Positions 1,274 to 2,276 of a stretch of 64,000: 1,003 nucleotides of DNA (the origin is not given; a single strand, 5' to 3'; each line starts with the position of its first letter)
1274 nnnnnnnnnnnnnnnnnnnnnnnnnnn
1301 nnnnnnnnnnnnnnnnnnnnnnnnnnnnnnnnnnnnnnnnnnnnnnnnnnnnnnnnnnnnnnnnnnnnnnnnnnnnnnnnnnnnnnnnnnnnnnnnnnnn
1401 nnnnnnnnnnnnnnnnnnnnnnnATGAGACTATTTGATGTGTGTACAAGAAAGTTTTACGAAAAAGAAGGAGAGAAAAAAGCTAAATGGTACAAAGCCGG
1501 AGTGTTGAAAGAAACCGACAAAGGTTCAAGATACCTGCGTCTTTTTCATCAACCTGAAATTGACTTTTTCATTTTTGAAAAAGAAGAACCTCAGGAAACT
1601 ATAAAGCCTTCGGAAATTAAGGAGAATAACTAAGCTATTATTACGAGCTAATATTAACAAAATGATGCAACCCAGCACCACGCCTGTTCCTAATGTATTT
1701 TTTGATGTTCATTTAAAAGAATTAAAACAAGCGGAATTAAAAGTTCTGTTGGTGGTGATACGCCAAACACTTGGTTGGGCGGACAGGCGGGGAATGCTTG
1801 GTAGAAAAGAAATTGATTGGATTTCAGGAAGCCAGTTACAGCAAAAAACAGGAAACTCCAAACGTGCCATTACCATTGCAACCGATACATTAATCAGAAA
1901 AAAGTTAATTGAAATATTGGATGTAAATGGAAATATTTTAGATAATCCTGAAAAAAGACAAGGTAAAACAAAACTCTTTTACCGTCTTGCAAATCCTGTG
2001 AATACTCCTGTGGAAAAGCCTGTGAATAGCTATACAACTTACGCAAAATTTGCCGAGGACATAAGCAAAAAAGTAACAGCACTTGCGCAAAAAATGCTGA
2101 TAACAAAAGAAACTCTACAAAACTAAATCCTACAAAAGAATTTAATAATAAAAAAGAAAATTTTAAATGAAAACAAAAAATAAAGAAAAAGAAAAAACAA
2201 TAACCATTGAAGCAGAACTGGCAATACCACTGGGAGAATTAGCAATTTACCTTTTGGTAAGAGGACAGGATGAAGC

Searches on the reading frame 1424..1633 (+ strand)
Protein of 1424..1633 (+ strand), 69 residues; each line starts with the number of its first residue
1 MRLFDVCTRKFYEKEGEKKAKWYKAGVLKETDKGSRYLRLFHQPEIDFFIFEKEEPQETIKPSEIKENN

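Call 10: search_protein_families(library=pfam, proteins=[window:1424-1633:+], max_evalue=0.01)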
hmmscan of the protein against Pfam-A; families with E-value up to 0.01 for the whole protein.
window:1424-1633:+ (69 aa): 0 families

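Call 16: find_encoding_contigs(protein=window:1424-1633:+, flank=5000, max_places=10)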
Protein window:1424-1633:+ (69 aa): 1 contig read that carries it; 1 place shown.
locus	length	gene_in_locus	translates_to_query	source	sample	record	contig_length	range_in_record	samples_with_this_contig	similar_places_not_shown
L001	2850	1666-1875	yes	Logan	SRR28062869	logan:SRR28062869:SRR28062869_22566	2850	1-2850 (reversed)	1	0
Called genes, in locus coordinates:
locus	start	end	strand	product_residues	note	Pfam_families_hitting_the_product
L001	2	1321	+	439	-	?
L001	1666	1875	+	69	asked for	-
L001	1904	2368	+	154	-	PF04492:Phage_rep_O (weak)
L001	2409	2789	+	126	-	-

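Call 23: find_related_loci(query=window:1424-1633:+, collection=viral_contigs, flank=3000)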
Query window:1424-1633:+ (69 aa) in viral_contigs; peptide patterns used: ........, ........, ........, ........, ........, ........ (x = any residue, [..] = any of these).
37 stretches matched a pattern, but none encodes a relative of the query by tblastn (E <= 1e-3).

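Call 46: search_protein_families(library=phrogs, proteins=[window:1424-1633:+], max_evalue=0.1)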
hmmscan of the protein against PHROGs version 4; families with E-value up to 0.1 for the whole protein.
window:1424-1633:+ (69 aa): 0 families

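Call 47: search_protein_families(library=pfam, proteins=[window:1424-1633:+], max_evalue=10)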
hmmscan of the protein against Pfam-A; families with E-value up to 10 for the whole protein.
window:1424-1633:+ (69 aa): 0 families

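Call 48: search_protein_families(library=ncbifam, proteins=[window:1424-1633:+], max_evalue=0.1)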
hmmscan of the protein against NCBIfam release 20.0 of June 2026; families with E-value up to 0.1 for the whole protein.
window:1424-1633:+ (69 aa): 0 families

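Call 84: find_homologous_proteins(query=window:1424-1633:+, max_evalue=0.001)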
Query window:1424-1633:+ (69 aa): 28 proteins with E <= 0.001 among 28 candidates.
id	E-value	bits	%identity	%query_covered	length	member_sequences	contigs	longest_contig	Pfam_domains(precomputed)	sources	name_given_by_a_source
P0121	7.6e-31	122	82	97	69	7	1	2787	-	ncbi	-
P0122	7.6e-31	122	87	90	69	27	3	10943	-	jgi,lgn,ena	-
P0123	1.3e-30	122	80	96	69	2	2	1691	-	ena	-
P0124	2.0e-30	121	80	96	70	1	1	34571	-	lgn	-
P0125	5.2e-29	117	90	86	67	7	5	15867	-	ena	-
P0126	4.3e-27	111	75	97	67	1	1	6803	-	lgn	-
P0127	2.5e-26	108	81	83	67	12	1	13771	-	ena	-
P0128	2.6e-26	108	73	93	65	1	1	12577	-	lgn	-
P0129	4.6e-26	107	71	96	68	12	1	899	-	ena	-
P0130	4.9e-26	107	77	83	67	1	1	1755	-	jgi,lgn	jgi:hypothetical protein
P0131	7.1e-26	107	78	74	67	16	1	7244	-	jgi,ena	-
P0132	2.6e-25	105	80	80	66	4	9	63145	-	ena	-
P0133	1.1e-24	103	76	86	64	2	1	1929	-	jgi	jgi:hypothetical protein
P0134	1.2e-24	103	77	83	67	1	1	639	-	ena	-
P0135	1.7e-24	102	77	81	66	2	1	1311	-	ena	-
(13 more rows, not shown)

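Call 93: predict_structure(alignment_id=A6)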
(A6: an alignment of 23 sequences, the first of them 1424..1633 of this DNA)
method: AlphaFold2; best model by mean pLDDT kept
length: 69 residues; sequences in the alignment: 23
mean_pLDDT: 85.0   pTM: 0.55
mean pLDDT of the five models: 85.0, 81.6, 80.1, 79.1, 77.6
residues with pLDDT >= 90: 49; 70-90: 7; 50-70: 7; < 50: 6
segments of 3 or more residues with pLDDT < 50: 64-69
pLDDT, mean of each block of 10 residues (from residue 1): 94 93 95 95 94 73 49
secondary structure, 60 per line:
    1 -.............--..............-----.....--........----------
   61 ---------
elements in order: E2-14 E17-30 E36-40 E43-50

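Call 95: fold_search(model_id=the predicted structure, library=pdb)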
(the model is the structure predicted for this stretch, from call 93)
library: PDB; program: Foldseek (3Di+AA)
matches with E <= 10: 236; with E <= 0.001: 0
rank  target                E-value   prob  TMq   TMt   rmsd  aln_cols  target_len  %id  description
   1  6nxf_B                1.1e+00  0.41  0.33  0.21   6.1        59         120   14  Crystal structure of mouse REC114 PH domain in complex with ANKRD31 C terminus (released 2019-04-24)
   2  5a57                  1.6e+00  0.28  0.24  0.03   5.8        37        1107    8  The structure of GH101 from Streptococcus pneumoniae TIGR4 in complex with PUGT (released 2015-09-02)
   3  5a56_A                1.6e+00  0.25  0.24  0.03   5.8        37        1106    8  The structure of GH101 from Streptococcus pneumoniae TIGR4 in complex with 1-O-methyl-T-antigen (released 2015-09-02)
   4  7xn7_u                1.8e+00  0.38  0.34  0.14   5.2        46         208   15  RNA polymerase II elongation complex containing Spt4/5, Elf1, Spt6, Spn1 and Paf1C (released 2022-09-07)
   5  5meg_B                1.8e+00  0.25  0.27  0.05   7.8        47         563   19  Manganese-substituted Cyanothece lipoxygenase 2 (Mn-CspLOX2) (released 2017-05-31)
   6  4ic1_D                2.1e+00  0.47  0.30  0.11   5.8        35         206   17  Crystal structure of SSO0001 (released 2013-01-16)
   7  1ya5_T                2.1e+00  0.18  0.30  0.24  16.0        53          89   13  Crystal structure of the titin domains z1z2 in complex with telethonin (released 2005-12-20)
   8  5wqv_A                2.1e+00  0.16  0.24  0.19   7.5        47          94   19  Crystal structure of PriB mutant - S55A (released 2017-11-29)
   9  5a55                  2.3e+00  0.21  0.24  0.03   5.8        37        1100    8  The native structure of GH101 from Streptococcus pneumoniae TIGR4 (released 2015-09-02)
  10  5a58_A                2.3e+00  0.21  0.24  0.03   5.8        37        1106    8  The structure of GH101 D764N mutant from Streptococcus pneumoniae TIGR4 in complex with serinyl T-antigen (released 2015-09-02)
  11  5z27_B                2.3e+00  0.15  0.28  0.08  12.5        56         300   11  Crystal structure of highly active BTUO mutant P287G without dehydration (released 2019-01-02)
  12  8ezr_A                2.6e+00  0.28  0.24  0.17   1.0        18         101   39  Crystal structure of the HipS(Lp)-HipT(Lp) complex from Legionella pneumophila, native protein (released 2023-09-27)
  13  1woc_A                2.6e+00  0.14  0.26  0.20   9.0        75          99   12  Crystal structure of PriB (released 2005-01-25)
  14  5ayj_C                2.6e+00  0.14  0.27  0.08  12.0        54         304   11  Hyperthermostable mutant of Bacillus sp. TB-90 Urate Oxidase - R298C (released 2016-01-20)
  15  1uku                  2.6e+00  0.12  0.26  0.19   9.1        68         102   16  Crystal Structure of Pyrococcus horikoshii CutA1 Complexed with Cu2+ (released 2004-01-13)
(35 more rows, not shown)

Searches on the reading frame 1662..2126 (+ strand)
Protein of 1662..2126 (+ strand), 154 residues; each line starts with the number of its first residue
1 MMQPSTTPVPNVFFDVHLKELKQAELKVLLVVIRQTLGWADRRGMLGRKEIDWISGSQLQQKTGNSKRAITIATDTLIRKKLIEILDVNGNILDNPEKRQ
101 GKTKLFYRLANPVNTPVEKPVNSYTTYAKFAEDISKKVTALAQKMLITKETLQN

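Call 10: search_protein_families(library=pfam, proteins=[window:1662-2126:+], max_evalue=0.01)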
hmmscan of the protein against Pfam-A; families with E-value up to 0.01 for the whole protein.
window:1662-2126:+ (154 aa): 2 families
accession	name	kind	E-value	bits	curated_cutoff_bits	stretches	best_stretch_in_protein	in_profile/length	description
PF04492.19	Phage_rep_O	-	7.5e-07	30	28.7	1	16-84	20-80/95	Bacteriophage replication protein O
PF04182.18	B-block_TFIIIC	-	0.0075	16.8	22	0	57-105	22-64/73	B-block binding subunit of TFIIIC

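Call 15: find_encoding_contigs(protein=window:1662-2126:+, flank=5000, max_places=10)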
Protein window:1662-2126:+ (154 aa): 1 contig read that carries it; 1 place shown.
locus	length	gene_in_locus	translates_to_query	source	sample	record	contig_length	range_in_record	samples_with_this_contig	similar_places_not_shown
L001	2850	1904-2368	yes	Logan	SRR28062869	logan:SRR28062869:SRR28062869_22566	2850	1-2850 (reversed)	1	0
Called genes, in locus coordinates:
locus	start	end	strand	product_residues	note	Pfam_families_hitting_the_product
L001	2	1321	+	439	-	?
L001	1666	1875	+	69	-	-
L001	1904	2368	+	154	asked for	PF04492:Phage_rep_O (weak)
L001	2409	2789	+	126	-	-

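Call 22: find_related_loci(query=window:1662-2126:+, collection=viral_contigs, flank=3000)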
Query window:1662-2126:+ (154 aa) in viral_contigs; peptide patterns used: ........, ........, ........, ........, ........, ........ (x = any residue, [..] = any of these).
16 stretches matched a pattern, but none encodes a relative of the query by tblastn (E <= 1e-3).
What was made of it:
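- Tried and rejected: Close relatives of orf69 and the RepO-like protein in viral contigs: none (calls 22, 23).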

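Call 24: find_homologous_proteins(query=window:1662-2126:+, max_evalue=0.001)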
Query window:1662-2126:+ (154 aa): 251 proteins with E <= 0.001 among 271 candidates; the best 120 are listed.
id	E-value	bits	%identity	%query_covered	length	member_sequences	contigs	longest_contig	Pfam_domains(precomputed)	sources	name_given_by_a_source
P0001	6.2e-94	329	100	100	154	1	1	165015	PF04492.20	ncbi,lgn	ncbi:MAG: hypothetical protein WAV23_02795 [Minisyncoccia bacterium]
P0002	8.2e-86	303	93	99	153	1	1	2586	PF04492.20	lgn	-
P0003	4.2e-83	294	92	99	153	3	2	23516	PF04492.20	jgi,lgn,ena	-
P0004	2.0e-80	286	89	99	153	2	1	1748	PF04492.20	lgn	-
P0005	3.0e-79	282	88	98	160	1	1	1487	PF04492.20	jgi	jgi:hypothetical protein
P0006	6.5e-79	281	89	99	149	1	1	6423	PF04492.20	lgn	-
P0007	2.6e-74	266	85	98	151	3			PF04492.20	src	-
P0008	5.1e-73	262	82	100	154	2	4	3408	PF04492.20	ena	-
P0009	7.1e-71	255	81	100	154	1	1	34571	PF04492.20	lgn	-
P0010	1.9e-69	250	79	100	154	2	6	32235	PF04492.20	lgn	-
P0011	2.5e-69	250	80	99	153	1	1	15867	PF04492.20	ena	-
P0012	1.3e-68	247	78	100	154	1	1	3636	PF04492.20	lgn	-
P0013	1.7e-68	247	79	99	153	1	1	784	PF04492.20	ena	-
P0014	1.8e-68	247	79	99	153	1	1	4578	PF04492.20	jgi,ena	-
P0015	6.1e-66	239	77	99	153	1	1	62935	PF04492.20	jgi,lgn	jgi:hypothetical protein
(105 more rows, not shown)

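Call 26: find_related_loci(query=A2, collection=metagenome_contigs, flank=3000)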
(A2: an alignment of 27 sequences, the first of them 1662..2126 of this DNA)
Query A2 (154 aa) in metagenome_contigs; peptide patterns used: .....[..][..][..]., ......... (x = any residue, [..] = any of these).
253 stretches matched a pattern; 88 encode a relative of the query (tblastn E <= 1e-3); the best 80 are kept; 80 distinct loci.
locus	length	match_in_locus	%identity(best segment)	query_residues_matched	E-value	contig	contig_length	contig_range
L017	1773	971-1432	90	1-154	9e-95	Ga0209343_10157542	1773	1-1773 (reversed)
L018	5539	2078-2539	85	1-154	2e-84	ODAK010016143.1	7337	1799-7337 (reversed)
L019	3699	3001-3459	79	2-154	3e-76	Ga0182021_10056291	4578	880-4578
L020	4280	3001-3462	75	1-154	3e-73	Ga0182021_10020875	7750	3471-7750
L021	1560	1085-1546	74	1-154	4e-77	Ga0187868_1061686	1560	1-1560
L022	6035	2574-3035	75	1-154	5e-73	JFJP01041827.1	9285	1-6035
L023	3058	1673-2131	77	2-154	5e-73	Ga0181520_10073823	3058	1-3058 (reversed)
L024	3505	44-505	73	1-154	2e-71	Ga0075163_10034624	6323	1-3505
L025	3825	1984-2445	73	1-154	3e-71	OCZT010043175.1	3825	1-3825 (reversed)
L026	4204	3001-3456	74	1-152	1e-70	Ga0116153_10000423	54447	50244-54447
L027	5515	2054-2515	71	1-154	4e-70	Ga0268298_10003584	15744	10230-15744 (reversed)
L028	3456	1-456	72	1-152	5e-70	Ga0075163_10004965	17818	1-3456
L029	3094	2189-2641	72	2-152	6e-70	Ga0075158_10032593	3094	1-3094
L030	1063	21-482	71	1-154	6e-72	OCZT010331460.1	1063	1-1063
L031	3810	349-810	69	1-154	7e-67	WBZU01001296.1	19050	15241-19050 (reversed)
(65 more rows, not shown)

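Call 46: search_protein_families(library=phrogs, proteins=[window:1662-2126:+], max_evalue=0.1)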
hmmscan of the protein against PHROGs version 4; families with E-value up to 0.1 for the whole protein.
window:1662-2126:+ (154 aa): 7 families
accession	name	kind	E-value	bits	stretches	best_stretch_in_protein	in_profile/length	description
phrog_678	-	DNA, RNA and nucleotide metabolism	1.1e-12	49.2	1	9-125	35-150/346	replication initiation O-like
phrog_18020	-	DNA, RNA and nucleotide metabolism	2.9e-09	38.1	1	4-85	12-86/248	replication initiation O-like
phrog_277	-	DNA, RNA and nucleotide metabolism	6.2e-09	36.5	1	18-153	42-161/318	replication initiation O-like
phrog_2365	-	DNA, RNA and nucleotide metabolism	2.1e-08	35.5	1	17-84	41-100/232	replication initiation O-like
phrog_345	-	DNA, RNA and nucleotide metabolism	5.4e-05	24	1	13-126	35-134/297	replication initiation O-like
phrog_21732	-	unknown function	0.00022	21.7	1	6-85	8-79/360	-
phrog_5810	-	DNA, RNA and nucleotide metabolism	0.094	13.3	0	20-84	14-70/268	replication initiation protein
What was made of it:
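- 1662..3623 (+): Rest of the operon: RepO-like HTH protein (1662-2126), ORFs of 126 and 90 aa, and a D12-class Dam methyltransferase (2832-3623). Pfam and PHROGs hits (calls 10, 46).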

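Call 48: search_protein_families(library=ncbifam, proteins=[window:1662-2126:+], max_evalue=0.1)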
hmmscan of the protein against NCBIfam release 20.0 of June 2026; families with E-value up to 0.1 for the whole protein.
window:1662-2126:+ (154 aa): 1 family
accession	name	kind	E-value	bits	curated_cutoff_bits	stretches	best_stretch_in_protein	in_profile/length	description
TIGR01610.1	phage_O_Nterm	equivalog_domain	0.00035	21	45.5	1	20-84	22-78/95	phage replication protein O, N-terminal domain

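Call 54: find_encoding_contigs(protein=P0003, flank=6000, max_places=3)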
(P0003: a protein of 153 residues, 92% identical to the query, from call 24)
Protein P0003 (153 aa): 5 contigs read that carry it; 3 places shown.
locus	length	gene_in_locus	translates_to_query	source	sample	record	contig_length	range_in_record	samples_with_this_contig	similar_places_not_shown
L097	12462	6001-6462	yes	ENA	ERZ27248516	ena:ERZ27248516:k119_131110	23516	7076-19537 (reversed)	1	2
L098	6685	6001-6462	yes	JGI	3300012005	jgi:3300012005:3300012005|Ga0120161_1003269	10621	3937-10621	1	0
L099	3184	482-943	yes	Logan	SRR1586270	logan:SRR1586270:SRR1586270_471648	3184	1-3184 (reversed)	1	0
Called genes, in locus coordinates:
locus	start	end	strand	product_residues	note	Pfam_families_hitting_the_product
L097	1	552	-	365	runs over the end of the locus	-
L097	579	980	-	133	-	-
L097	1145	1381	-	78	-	-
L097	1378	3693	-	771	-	-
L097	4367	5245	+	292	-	PF13495:Phage_int_SAM_4 (faint), PF00589:Phage_integrase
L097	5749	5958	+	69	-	-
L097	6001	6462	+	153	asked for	PF04492:Phage_rep_O (weak)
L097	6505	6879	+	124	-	-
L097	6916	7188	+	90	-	-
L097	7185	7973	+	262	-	PF02086:MethyltransfD12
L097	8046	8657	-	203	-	PF15956:DUF4760 (weak)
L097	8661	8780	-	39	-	-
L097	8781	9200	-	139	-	PF00293:NUDIX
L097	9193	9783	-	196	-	PF13302:Acetyltransf_3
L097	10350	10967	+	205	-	-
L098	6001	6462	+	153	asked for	PF04492:Phage_rep_O (weak)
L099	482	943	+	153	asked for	PF04492:Phage_rep_O (weak)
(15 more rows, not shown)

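Call 55: find_encoding_contigs(protein=P0009, flank=6000, max_places=3)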
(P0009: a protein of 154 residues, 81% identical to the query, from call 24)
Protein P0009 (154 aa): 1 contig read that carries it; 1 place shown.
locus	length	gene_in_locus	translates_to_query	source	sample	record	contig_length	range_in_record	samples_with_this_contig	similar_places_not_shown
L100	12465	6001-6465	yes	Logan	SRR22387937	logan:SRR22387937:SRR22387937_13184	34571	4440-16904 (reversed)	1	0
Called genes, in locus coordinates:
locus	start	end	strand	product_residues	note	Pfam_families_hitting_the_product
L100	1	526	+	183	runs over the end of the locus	-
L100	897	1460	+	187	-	-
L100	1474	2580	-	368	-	-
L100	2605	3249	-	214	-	-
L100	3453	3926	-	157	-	PF04002:RadC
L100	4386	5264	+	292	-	PF00589:Phage_integrase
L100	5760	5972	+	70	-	-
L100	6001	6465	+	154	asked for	PF04492:Phage_rep_O (weak)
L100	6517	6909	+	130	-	-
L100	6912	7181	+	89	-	-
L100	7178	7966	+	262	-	PF02086:MethyltransfD12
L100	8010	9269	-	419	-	PF13175:AAA_15 (weak), PF02463:SMC_N (faint), PF13304:AAA_21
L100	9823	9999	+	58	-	-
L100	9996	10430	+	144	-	PF04970:LRAT (faint)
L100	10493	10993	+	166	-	PF18967:PycTM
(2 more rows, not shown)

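Call 56: find_encoding_contigs(protein=P0010, flank=6000, max_places=4)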
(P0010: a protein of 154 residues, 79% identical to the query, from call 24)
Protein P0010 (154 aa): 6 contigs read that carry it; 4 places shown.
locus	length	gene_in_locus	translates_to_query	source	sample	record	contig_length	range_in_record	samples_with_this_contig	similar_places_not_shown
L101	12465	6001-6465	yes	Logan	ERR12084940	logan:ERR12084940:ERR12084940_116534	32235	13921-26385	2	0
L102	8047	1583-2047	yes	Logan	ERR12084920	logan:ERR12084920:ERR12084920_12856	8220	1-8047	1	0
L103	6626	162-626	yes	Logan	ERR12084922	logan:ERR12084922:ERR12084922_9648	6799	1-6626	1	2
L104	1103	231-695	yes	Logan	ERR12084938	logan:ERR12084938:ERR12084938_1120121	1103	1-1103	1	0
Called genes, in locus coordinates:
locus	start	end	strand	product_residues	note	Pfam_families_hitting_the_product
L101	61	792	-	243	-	-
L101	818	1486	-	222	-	PF21845:DUF6904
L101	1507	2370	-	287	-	PF03167:UDG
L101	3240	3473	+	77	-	-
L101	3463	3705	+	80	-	PF07927:HicA_toxin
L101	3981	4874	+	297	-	PF00589:Phage_integrase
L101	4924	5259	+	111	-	-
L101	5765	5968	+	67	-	-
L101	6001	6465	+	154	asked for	PF04492:Phage_rep_O (weak)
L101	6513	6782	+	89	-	-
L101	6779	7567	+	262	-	PF02086:MethyltransfD12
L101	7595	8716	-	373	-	-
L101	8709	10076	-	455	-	-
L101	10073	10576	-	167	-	-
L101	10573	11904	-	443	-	-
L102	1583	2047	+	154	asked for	PF04492:Phage_rep_O (weak)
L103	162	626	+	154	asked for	PF04492:Phage_rep_O (weak)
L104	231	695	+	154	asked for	PF04492:Phage_rep_O (weak)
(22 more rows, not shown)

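Call 70: find_encoding_contigs(protein=P0006, flank=3000, max_places=2)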
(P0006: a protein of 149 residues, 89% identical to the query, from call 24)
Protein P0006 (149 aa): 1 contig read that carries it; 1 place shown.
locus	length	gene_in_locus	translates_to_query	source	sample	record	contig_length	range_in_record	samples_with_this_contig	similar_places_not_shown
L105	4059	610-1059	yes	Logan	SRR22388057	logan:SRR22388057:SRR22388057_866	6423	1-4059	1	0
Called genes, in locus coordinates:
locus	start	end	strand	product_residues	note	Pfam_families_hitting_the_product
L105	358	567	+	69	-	-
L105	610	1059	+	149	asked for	PF04492:Phage_rep_O (weak)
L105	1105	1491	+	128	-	-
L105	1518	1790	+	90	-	-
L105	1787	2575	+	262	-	PF02086:MethyltransfD12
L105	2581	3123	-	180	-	PF00293:NUDIX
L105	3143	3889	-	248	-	-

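Call 71: find_encoding_contigs(protein=P0011, flank=3000, max_places=2)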
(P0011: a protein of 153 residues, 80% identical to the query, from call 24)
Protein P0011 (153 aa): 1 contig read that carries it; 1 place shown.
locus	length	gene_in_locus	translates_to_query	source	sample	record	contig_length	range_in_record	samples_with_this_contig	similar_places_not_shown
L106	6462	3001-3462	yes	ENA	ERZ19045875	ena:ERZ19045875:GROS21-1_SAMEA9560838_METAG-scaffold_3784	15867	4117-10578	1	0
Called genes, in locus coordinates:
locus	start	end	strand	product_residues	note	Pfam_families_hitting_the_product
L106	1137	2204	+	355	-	PF00589:Phage_integrase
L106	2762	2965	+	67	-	-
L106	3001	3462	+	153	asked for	PF04492:Phage_rep_O (weak)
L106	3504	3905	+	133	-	-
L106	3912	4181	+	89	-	-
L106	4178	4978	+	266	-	PF02086:MethyltransfD12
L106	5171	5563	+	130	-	-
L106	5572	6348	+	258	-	-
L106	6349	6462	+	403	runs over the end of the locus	PF08808:RES (faint)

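Call 72: find_encoding_contigs(protein=P0008, flank=3000, max_places=3)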
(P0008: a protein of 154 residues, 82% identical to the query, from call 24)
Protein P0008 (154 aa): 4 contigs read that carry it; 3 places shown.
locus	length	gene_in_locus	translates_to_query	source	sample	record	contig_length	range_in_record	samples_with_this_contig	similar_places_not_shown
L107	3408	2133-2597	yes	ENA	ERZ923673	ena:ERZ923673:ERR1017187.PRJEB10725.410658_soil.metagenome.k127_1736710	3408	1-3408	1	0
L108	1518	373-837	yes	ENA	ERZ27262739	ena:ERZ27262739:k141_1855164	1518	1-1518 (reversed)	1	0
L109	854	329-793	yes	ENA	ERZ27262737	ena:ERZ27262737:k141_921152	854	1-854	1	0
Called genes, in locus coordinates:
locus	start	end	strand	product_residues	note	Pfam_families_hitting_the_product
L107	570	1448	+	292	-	PF13495:Phage_int_SAM_4 (weak), PF00589:Phage_integrase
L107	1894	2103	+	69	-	-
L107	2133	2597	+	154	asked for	PF04492:Phage_rep_O (weak)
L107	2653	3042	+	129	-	-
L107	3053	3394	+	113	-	-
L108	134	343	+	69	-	-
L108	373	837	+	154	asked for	PF04492:Phage_rep_O (weak)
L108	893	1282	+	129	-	-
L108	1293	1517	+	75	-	?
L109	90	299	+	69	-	-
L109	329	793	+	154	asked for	PF04492:Phage_rep_O (weak)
